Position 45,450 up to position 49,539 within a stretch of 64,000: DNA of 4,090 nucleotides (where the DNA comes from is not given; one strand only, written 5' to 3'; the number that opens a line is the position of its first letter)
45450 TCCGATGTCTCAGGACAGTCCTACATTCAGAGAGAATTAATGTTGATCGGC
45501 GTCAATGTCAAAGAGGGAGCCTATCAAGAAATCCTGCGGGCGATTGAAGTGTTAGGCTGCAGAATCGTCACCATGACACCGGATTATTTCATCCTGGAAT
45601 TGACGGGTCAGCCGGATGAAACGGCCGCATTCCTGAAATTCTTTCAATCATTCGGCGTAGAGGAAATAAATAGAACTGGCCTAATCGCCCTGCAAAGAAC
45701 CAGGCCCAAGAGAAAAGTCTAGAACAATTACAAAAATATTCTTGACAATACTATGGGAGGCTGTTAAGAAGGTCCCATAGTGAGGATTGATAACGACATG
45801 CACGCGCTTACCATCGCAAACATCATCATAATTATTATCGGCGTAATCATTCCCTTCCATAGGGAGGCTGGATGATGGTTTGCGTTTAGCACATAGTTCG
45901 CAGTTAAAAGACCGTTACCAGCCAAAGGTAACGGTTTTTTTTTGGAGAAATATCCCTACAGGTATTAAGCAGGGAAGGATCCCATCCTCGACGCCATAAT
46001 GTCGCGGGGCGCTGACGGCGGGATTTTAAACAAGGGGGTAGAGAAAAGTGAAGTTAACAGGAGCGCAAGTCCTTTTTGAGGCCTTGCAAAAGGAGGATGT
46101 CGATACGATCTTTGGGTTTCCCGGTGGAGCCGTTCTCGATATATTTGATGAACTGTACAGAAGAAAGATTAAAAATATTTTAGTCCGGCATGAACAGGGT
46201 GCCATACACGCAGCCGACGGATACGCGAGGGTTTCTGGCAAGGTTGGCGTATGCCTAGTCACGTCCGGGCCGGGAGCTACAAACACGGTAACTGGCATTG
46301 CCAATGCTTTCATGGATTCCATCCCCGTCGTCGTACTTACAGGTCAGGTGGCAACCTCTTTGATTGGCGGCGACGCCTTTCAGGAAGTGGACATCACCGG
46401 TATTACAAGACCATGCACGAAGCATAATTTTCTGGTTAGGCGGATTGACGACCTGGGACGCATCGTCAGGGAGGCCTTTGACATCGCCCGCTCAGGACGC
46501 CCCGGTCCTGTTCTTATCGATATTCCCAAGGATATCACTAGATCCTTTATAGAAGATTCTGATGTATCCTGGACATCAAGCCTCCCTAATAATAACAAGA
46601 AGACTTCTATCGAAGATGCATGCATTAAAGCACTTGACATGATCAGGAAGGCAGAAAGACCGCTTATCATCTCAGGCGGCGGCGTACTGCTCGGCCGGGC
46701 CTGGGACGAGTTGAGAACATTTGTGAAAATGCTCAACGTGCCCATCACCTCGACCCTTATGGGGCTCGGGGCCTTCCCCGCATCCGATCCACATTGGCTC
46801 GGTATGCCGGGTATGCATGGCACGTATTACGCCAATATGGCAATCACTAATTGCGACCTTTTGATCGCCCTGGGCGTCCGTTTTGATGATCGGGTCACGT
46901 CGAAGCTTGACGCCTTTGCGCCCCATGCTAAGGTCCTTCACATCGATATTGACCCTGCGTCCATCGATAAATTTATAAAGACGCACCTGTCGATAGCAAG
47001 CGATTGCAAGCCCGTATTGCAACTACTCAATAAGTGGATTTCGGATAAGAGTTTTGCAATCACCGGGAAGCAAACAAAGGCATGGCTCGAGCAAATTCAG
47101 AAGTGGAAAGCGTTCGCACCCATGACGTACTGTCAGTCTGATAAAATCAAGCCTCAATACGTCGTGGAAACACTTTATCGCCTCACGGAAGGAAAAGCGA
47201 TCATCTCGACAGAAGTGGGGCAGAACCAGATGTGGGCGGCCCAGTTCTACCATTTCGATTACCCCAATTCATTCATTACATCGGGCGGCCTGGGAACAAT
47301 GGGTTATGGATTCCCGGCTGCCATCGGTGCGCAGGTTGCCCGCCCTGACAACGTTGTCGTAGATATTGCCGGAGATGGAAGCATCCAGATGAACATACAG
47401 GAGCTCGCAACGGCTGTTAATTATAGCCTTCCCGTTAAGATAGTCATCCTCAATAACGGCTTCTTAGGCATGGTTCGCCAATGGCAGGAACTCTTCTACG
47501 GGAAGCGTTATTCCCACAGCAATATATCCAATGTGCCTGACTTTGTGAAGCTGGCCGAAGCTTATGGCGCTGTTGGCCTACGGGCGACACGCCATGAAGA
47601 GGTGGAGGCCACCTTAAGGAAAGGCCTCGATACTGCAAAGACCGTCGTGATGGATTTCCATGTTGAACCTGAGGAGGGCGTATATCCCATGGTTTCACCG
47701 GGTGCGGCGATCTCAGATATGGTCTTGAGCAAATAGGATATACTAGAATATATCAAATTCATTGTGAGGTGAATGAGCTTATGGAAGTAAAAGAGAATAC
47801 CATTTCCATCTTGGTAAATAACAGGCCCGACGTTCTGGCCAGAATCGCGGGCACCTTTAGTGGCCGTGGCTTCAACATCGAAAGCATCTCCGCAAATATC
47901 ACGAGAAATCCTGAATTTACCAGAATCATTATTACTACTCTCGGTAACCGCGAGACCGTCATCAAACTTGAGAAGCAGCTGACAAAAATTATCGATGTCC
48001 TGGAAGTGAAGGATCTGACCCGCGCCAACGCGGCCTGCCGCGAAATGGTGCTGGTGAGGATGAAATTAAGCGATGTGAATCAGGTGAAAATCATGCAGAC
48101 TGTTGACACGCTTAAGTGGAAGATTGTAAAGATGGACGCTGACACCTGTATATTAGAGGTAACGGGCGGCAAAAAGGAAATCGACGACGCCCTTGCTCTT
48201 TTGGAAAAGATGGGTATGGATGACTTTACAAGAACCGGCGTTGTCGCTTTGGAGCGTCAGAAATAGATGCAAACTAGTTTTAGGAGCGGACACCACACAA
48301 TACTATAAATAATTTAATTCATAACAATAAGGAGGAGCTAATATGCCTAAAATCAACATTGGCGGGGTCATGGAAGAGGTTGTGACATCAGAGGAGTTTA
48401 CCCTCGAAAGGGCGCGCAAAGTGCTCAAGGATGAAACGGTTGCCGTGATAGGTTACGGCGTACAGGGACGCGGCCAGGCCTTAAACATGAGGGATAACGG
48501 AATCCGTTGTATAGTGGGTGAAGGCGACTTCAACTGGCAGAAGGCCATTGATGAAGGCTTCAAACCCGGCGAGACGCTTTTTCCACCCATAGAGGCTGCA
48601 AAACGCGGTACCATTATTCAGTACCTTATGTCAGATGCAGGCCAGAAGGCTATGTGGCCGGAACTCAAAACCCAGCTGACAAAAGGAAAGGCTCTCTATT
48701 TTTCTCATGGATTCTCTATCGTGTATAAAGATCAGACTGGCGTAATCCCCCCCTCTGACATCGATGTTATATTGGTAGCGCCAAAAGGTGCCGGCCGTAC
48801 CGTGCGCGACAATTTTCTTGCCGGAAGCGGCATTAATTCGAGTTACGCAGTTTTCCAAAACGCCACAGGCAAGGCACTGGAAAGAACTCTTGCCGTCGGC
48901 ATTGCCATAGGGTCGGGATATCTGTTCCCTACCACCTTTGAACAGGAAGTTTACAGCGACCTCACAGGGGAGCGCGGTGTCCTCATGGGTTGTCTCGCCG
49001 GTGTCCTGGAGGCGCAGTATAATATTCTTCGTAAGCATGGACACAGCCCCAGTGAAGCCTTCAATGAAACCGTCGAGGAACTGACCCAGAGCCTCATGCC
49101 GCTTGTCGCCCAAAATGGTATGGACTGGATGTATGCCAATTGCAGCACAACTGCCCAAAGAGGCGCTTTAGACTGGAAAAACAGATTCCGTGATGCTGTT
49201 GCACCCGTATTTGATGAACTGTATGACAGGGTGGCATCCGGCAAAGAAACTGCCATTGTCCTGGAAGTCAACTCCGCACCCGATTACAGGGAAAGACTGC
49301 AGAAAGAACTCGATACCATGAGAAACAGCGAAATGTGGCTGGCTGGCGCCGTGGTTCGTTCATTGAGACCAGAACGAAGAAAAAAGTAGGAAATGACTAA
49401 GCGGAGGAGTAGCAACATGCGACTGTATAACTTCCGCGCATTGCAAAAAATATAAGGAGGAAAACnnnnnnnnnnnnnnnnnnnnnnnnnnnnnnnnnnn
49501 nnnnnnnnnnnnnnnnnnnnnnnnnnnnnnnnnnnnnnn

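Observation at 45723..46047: Ile-codon leader-peptide attenuator in front of ilvBN copy 2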

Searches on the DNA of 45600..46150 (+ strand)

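Call 4: search_rna_families(source=window, start=45600, end=46150, threshold=evalue, max_evalue=10, show_alignments=3)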
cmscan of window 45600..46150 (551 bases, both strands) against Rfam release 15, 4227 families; matches with E-value up to 10: 6.
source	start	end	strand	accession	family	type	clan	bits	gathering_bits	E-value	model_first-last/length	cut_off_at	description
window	45808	45944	+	RF00506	Thr_leader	Cis-reg; leader;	-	23.9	55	0.031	1-118/118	no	Threonine operon leader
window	45902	45953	+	RF02433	SpF36_sRNA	Gene; sRNA;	-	20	48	3.9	1-51/51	no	Streptococcus sRNA SpF36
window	45766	45873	-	RF00689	MIR390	Gene; miRNA;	-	19.9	77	0.24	1-121/121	no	MIR390 microRNA precursor family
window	45874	45952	+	RF02366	Yfr19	Gene; sRNA;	-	18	70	6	1-82/82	no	Cyanobacterial functional RNA 19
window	45881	45946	+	RF02074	STnc240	Gene; sRNA;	-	18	55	6.3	1-77/77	no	Enterobacterial sRNA STnc240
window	45906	45940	+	RF00722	mir-451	Gene; miRNA;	-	14.3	66.5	4.7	13-58/71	no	mir-451 microRNA precursor family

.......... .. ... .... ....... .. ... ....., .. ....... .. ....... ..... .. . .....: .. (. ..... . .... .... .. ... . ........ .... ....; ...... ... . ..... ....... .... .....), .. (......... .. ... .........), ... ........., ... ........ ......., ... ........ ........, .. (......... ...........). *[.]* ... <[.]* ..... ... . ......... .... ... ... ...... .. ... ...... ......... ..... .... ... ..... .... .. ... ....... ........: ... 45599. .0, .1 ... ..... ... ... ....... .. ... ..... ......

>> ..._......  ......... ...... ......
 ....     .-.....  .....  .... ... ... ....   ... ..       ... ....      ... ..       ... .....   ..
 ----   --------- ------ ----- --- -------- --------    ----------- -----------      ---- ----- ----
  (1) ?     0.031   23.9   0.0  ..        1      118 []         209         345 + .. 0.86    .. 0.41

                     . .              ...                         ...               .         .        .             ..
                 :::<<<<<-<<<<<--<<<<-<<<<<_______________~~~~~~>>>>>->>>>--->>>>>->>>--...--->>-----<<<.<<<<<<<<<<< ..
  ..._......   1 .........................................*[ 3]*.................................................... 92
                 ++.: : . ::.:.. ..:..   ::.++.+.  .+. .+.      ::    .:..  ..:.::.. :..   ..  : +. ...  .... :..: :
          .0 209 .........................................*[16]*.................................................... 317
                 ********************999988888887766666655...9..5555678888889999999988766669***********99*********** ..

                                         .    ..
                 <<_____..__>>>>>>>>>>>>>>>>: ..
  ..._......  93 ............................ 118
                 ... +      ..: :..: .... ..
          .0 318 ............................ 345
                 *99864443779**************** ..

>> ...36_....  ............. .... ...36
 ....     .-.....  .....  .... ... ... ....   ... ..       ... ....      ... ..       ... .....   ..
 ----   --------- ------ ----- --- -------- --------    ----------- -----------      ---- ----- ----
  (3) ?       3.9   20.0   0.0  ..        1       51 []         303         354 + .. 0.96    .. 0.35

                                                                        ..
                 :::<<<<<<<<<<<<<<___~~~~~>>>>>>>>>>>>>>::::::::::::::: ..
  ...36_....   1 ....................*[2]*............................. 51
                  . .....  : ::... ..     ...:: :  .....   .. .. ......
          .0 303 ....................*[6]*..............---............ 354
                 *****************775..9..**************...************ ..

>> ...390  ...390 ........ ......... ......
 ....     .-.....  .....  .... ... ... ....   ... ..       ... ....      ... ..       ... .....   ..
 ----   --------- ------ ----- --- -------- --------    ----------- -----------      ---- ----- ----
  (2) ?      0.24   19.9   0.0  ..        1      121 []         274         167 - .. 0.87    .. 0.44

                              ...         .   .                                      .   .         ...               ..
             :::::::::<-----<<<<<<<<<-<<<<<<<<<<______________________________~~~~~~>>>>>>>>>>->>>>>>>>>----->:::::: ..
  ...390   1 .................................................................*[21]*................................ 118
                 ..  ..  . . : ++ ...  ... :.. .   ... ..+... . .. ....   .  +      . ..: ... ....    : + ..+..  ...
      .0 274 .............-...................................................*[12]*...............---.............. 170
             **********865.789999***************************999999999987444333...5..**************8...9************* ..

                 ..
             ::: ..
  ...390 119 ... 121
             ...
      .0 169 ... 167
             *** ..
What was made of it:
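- On Rfam Thr_leader (RF00506): 23.9 bits, E = 0.03 (call 4).
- There is a weak full-length resemblance to Rfam Thr_leader (23.9 bits, E = 0.03, call 4). In the sensitive local search, only a weak Thr_leader hit appears (call 4).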

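Call 42: search_dna_similar(query=window:45780-45946:+, collection=ecoli_genomes, mode=distant, max_evalue=1, max_rows=5)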
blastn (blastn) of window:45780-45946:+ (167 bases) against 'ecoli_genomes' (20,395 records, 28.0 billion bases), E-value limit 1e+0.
No match.
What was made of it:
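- Tried and rejected: No match (call 42).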

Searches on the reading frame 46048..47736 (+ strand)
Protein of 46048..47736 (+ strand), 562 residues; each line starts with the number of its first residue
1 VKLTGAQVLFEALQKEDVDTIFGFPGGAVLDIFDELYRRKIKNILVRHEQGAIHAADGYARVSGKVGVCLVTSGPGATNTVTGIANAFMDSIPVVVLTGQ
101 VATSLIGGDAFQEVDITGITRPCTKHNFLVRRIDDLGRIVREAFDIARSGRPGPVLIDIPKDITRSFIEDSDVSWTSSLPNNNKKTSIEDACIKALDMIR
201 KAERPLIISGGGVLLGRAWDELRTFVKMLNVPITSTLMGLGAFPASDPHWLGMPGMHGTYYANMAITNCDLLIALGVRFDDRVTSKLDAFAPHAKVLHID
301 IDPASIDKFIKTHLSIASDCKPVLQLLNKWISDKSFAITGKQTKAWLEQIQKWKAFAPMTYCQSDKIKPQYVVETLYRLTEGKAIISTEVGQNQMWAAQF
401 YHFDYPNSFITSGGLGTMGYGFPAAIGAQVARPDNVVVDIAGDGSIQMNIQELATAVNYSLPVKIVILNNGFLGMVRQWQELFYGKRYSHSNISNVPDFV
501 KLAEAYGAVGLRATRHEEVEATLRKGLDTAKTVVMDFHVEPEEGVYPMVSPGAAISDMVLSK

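Call 6: search_protein_families(library=ncbifam, proteins=[window:46048-47736:+], max_evalue=0.00001)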
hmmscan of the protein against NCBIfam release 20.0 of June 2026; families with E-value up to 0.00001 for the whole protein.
window:46048-47736:+ (562 aa): 53 families (the best 25 are shown)
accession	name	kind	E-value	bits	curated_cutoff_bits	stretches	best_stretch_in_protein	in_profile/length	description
TIGR00118.1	acolac_lg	equivalog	7e-243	807.1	538.35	1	3-561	1-556/557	biosynthetic-type acetolactate synthase large subunit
NF004710.0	PRK06048.1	equivalog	2.6e-239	795.4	976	1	2-559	7-557/561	acetolactate synthase large subunit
NF006581.0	PRK09107.1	equivalog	3.7e-228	758.6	974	1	2-561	10-575/595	acetolactate synthase 3 large subunit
NF005824.0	PRK07710.1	equivalog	5.3e-226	751.4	976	1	2-559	16-568/573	acetolactate synthase large subunit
NF006319.0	PRK08527.1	equivalog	1.7e-219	730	905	1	1-561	2-560/565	acetolactate synthase large subunit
NF005228.0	PRK06725.1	equivalog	6.3e-216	718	991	1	2-561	15-567/571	acetolactate synthase large subunit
NF005409.0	PRK06965.1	equivalog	3.9e-215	715.7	1035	1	3-560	21-582/587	acetolactate synthase 3 catalytic subunit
NF005651.0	PRK07418.1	subfamily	1.9e-213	710.1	942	1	2-559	18-579/617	acetolactate synthase large subunit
NF005058.0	PRK06466.1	equivalog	2e-208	693.5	951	1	2-562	3-570/574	acetolactate synthase 3 large subunit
NF005860.0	PRK07789.1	equivalog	9.9e-208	691.3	881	1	2-558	33-597/615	acetolactate synthase large subunit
NF004919.0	PRK06276.1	equivalog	3.7e-207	689.3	866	1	4-560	2-558/582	acetolactate synthase large subunit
NF006524.0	PRK08978.1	equivalog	9.5e-205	681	738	1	4-559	2-544/548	acetolactate synthase 2 catalytic subunit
NF006525.0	PRK08979.1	equivalog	1.4e-198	660.9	1084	1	2-562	3-568/572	acetolactate synthase 3 large subunit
NF005936.0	PRK07979.1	equivalog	6.5e-197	655.4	1080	1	3-562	4-570/574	acetolactate synthase 3 large subunit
NF005364.0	PRK06882.1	equivalog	1e-194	648.2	1083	1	2-562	3-568/574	acetolactate synthase 3 large subunit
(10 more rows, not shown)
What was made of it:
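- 46048..51127 (+): The controlled operon: ilvB2 (46048-47736), ilvN2 (47769-48266), ilvC (48343-49389) and ilvD (49466-51127). NCBIfam equivalog hits above cutoff (call 6).
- Checked: The ilvB2 GTG is at 46048, and the protein matches TIGR00118 from residue 3 (call 6).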

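Call 12: find_related_loci(query=window:46048-47733:+, collection=genome_contigs, flank=4000)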
Query window:46048-47733:+ (562 aa) in genome_contigs; peptide patterns used: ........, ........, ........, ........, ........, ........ (x = any residue, [..] = any of these).
600 stretches matched a pattern (row limit reached: there are more); 595 encode a relative of the query (tblastn E <= 1e-3); the best 80 are kept; 80 distinct loci.
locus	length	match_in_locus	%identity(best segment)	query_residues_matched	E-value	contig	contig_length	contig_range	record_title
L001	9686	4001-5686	80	1-562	0e+0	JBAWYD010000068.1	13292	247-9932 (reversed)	MAG: Deltaproteobacteria bacterium isolate ELA080 MAG080_68, whole genome shotgun sequence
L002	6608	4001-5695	79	1-562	0e+0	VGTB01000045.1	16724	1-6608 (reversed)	MAG: Deltaproteobacteria bacterium isolate M_DeepCast_400m_m1_009 M_DeepCast_400m_m1_009_Ga0194112_10005659, whole genom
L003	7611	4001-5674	69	1-560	0e+0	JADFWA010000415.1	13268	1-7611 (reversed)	MAG: Proteobacteria bacterium isolate C2.bin.20 k83_3948113, whole genome shotgun sequence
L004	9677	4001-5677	68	1-562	0e+0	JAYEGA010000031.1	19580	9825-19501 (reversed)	MAG: Thermodesulfobacteriota bacterium isolate MAG258 MAG258_31, whole genome shotgun sequence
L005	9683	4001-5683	65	1-562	0e+0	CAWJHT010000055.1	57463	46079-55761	MAG: uncultured delta proteobacterium isolate MFD00709.bin.2.122 genome assembly, contig: contig_37514, whole genome sho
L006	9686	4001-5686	65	1-562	0e+0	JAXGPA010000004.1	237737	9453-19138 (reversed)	MAG: Syntrophales bacterium isolate AnMBR.bin292 bin292_4, whole genome shotgun sequence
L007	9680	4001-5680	65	1-560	0e+0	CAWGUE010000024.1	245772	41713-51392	MAG: uncultured delta proteobacterium isolate MFD09779.bin.1.212 genome assembly, contig: contig_57910, whole genome sho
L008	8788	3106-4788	65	1-560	0e+0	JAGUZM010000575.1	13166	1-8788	MAG: Deltaproteobacteria bacterium isolate DeMMO6_18 c_000000056587, whole genome shotgun sequence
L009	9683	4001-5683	62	1-562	0e+0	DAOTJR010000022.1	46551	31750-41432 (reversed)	MAG TPA_asm: Syntrophales bacterium isolate AMR_MDS_2994 NODE_936_length_46551_cov_23.885237, whole genome shotgun seque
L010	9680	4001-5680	64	1-560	0e+0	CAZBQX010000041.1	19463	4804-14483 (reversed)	MAG TPA_asm: uncultured Syntrophales bacterium isolate binchicken_co20_406 genome assembly, contig: NODE_5471_length_194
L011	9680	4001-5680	64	1-560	0e+0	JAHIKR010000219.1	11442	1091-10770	MAG: Proteobacteria bacterium isolate KR13_N1.mb.65 KR13_N1.mb.65_k141_128716, whole genome shotgun sequence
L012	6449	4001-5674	63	3-560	0e+0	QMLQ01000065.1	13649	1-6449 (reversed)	MAG: Deltaproteobacteria bacterium isolate B46_G9 B46_Guay9_scaffold_04316, whole genome shotgun sequence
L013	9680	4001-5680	63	1-560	0e+0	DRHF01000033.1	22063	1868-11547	MAG TPA_asm: Desulfobacterales bacterium isolate HyVt-363 HyVt-363_k145_15225, whole genome shotgun sequence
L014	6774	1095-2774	64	1-560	0e+0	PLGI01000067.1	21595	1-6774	MAG: Syntrophaceae bacterium isolate bog_1110 73.20110800_S3D.35_contig_17537, whole genome shotgun sequence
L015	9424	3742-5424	64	1-560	0e+0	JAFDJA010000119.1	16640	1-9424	MAG: Deltaproteobacteria bacterium isolate Meg22_24_Bin_118 Meg22_24_Bin_118_scaffold_10738, whole genome shotgun sequen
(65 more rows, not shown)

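Call 18: find_related_loci(query=window:46048-47733:+, collection=metagenome_contigs, flank=3000)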
Query window:46048-47733:+ (562 aa) in metagenome_contigs; peptide patterns used: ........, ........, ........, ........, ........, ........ (x = any residue, [..] = any of these).
600 stretches matched a pattern (row limit reached: there are more); 596 encode a relative of the query (tblastn E <= 1e-3); the best 80 are kept; 80 distinct loci.
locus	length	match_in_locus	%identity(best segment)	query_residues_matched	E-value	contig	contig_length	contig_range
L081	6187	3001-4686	93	1-562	0e+0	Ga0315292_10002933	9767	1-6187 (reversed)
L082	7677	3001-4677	70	3-562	0e+0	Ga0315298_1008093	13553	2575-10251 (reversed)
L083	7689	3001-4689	67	1-562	0e+0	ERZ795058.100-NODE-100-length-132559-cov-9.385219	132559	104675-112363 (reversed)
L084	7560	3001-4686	65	1-562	0e+0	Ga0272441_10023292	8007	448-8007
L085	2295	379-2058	65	1-560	0e+0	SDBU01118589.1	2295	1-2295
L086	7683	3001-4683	64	1-560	0e+0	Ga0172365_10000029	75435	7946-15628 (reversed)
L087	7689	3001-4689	63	1-561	0e+0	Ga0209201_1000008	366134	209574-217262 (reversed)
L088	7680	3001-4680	64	1-560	0e+0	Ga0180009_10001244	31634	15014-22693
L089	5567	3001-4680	63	1-560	0e+0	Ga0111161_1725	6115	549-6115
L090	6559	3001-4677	64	3-561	0e+0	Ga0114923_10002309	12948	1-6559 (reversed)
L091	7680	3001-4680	63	1-560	0e+0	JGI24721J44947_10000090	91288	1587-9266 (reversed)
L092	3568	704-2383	63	1-560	0e+0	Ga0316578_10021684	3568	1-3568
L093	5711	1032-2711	63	1-560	0e+0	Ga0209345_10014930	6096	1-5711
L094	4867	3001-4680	63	1-560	0e+0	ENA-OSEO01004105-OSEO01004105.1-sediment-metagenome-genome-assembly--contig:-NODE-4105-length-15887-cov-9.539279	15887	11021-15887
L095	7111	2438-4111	63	3-560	0e+0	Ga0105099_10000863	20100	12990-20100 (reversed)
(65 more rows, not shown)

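Call 27: find_encoding_contigs(protein=window:46048-47733:+, flank=3000, max_places=4)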
Protein window:46048-47733:+ (562 aa): 3 contigs read that carry it; 2 places shown.
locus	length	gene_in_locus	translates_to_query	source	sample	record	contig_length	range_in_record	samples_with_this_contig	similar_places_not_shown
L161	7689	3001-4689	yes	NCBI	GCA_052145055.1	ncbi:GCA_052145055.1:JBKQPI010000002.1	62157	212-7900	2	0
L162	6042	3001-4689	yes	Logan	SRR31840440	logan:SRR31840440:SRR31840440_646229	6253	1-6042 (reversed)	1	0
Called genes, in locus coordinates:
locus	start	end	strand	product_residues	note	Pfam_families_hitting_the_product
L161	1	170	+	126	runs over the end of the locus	?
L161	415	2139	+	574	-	PF02776:TPP_enzyme_N, PF00205:TPP_enzyme_M, PF02775:TPP_enzyme_C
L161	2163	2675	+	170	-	PF01842:ACT, PF22629:ACT_AHAS_ss, PF13710:ACT_5, PF10369:ALS_ss_C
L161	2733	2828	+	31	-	-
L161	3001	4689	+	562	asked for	PF02776:TPP_enzyme_N, PF00205:TPP_enzyme_M, PF02775:TPP_enzyme_C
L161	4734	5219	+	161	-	PF01842:ACT, PF22629:ACT_AHAS_ss, PF13710:ACT_5, PF10369:ALS_ss_C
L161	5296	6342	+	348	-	PF07991:KARI_N, PF01450:KARI_C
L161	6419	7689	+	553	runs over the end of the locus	PF00920:ILVD_EDD_N, PF24877:ILV_EDD_C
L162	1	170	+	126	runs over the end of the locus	?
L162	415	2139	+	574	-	PF02776:TPP_enzyme_N, PF00205:TPP_enzyme_M, PF02775:TPP_enzyme_C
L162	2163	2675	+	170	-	PF01842:ACT, PF22629:ACT_AHAS_ss, PF13710:ACT_5, PF10369:ALS_ss_C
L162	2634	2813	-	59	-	-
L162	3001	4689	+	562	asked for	PF02776:TPP_enzyme_N, PF00205:TPP_enzyme_M, PF02775:TPP_enzyme_C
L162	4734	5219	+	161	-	PF01842:ACT, PF22629:ACT_AHAS_ss, PF13710:ACT_5, PF10369:ALS_ss_C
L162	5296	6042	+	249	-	?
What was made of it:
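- The organism is an uncultured MAG (GCA_052145055.1, call 27).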

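Call 36: search_protein_families(library=pfam, proteins=[L005:9-1142:+, L005:1169-1915:+, L005:1925-2419:+, L005:2786-3748:+, L005:7678-9627:-], max_evalue=0.00001)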
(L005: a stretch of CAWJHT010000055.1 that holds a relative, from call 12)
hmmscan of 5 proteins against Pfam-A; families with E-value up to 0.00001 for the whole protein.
L005:9-1142:+ (377 aa): 3 families
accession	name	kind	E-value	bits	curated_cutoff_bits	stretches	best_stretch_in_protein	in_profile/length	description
PF06779.20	MFS_4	-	1.9e-48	166.1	26.3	1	1-364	5-360/364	Uncharacterised MFS-type transporter YbfB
PF07690.21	MFS_1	-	2.4e-46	158.7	33.4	2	2-245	9-253/347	Major Facilitator Superfamily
PF12832.13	MFS_1_like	-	6e-07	29.3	25.2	1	113-349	134-368/373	MFS_1 like family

L005:1169-1915:+ (248 aa): 1 family
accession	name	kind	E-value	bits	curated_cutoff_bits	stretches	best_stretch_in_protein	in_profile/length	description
PF08713.17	DNA_alkylation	-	1.3e-30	107.2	21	1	26-208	26-212/213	DNA alkylation repair enzyme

L005:1925-2419:+ (164 aa): 1 family
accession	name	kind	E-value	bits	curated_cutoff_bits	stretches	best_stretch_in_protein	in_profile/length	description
PF03073.20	TspO_MBR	-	3e-27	95.6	24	1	13-99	1-91/145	TspO/MBR family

L005:2786-3748:+ (320 aa): 2 families
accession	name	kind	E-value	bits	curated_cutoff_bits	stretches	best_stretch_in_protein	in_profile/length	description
PF02678.22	Pirin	-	9.9e-36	122.5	26.1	1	38-138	2-107/108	Pirin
PF05726.19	Pirin_C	-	5e-27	94.7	27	1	194-314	1-102/103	Pirin C-terminal cupin domain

L005:7678-9627:- (649 aa): 0 families

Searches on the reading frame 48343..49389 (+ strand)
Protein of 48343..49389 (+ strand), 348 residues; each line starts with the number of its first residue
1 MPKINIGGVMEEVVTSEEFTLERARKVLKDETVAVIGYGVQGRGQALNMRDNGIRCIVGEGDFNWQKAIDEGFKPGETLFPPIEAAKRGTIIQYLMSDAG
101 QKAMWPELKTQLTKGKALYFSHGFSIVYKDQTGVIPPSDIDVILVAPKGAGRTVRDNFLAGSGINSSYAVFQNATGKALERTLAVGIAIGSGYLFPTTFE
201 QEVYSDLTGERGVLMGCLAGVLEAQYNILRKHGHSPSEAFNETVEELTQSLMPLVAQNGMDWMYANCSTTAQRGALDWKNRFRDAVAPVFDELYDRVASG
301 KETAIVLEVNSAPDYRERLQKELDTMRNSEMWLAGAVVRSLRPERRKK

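Call 6: search_protein_families(library=ncbifam, proteins=[window:48343-49389:+], max_evalue=0.00001)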
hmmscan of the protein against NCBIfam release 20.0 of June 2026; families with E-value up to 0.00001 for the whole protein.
window:48343-49389:+ (348 aa): 4 families
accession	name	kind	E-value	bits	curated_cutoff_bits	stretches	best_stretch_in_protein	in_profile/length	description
TIGR00465.1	ilvC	equivalog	7.2e-89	297.9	226.15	1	28-344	1-312/314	ketol-acid reductoisomerase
NF004017.0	PRK05479.1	equivalog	1.6e-58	198.1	336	1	25-301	12-286/337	ketol-acid reductoisomerase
NF009940.0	PRK13403.1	equivalog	7.6e-39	133.5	406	1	26-274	12-256/335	ketol-acid reductoisomerase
NF003557.0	PRK05225.1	equivalog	2.2e-27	95.8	713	1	15-306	24-316/491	ketol-acid reductoisomerase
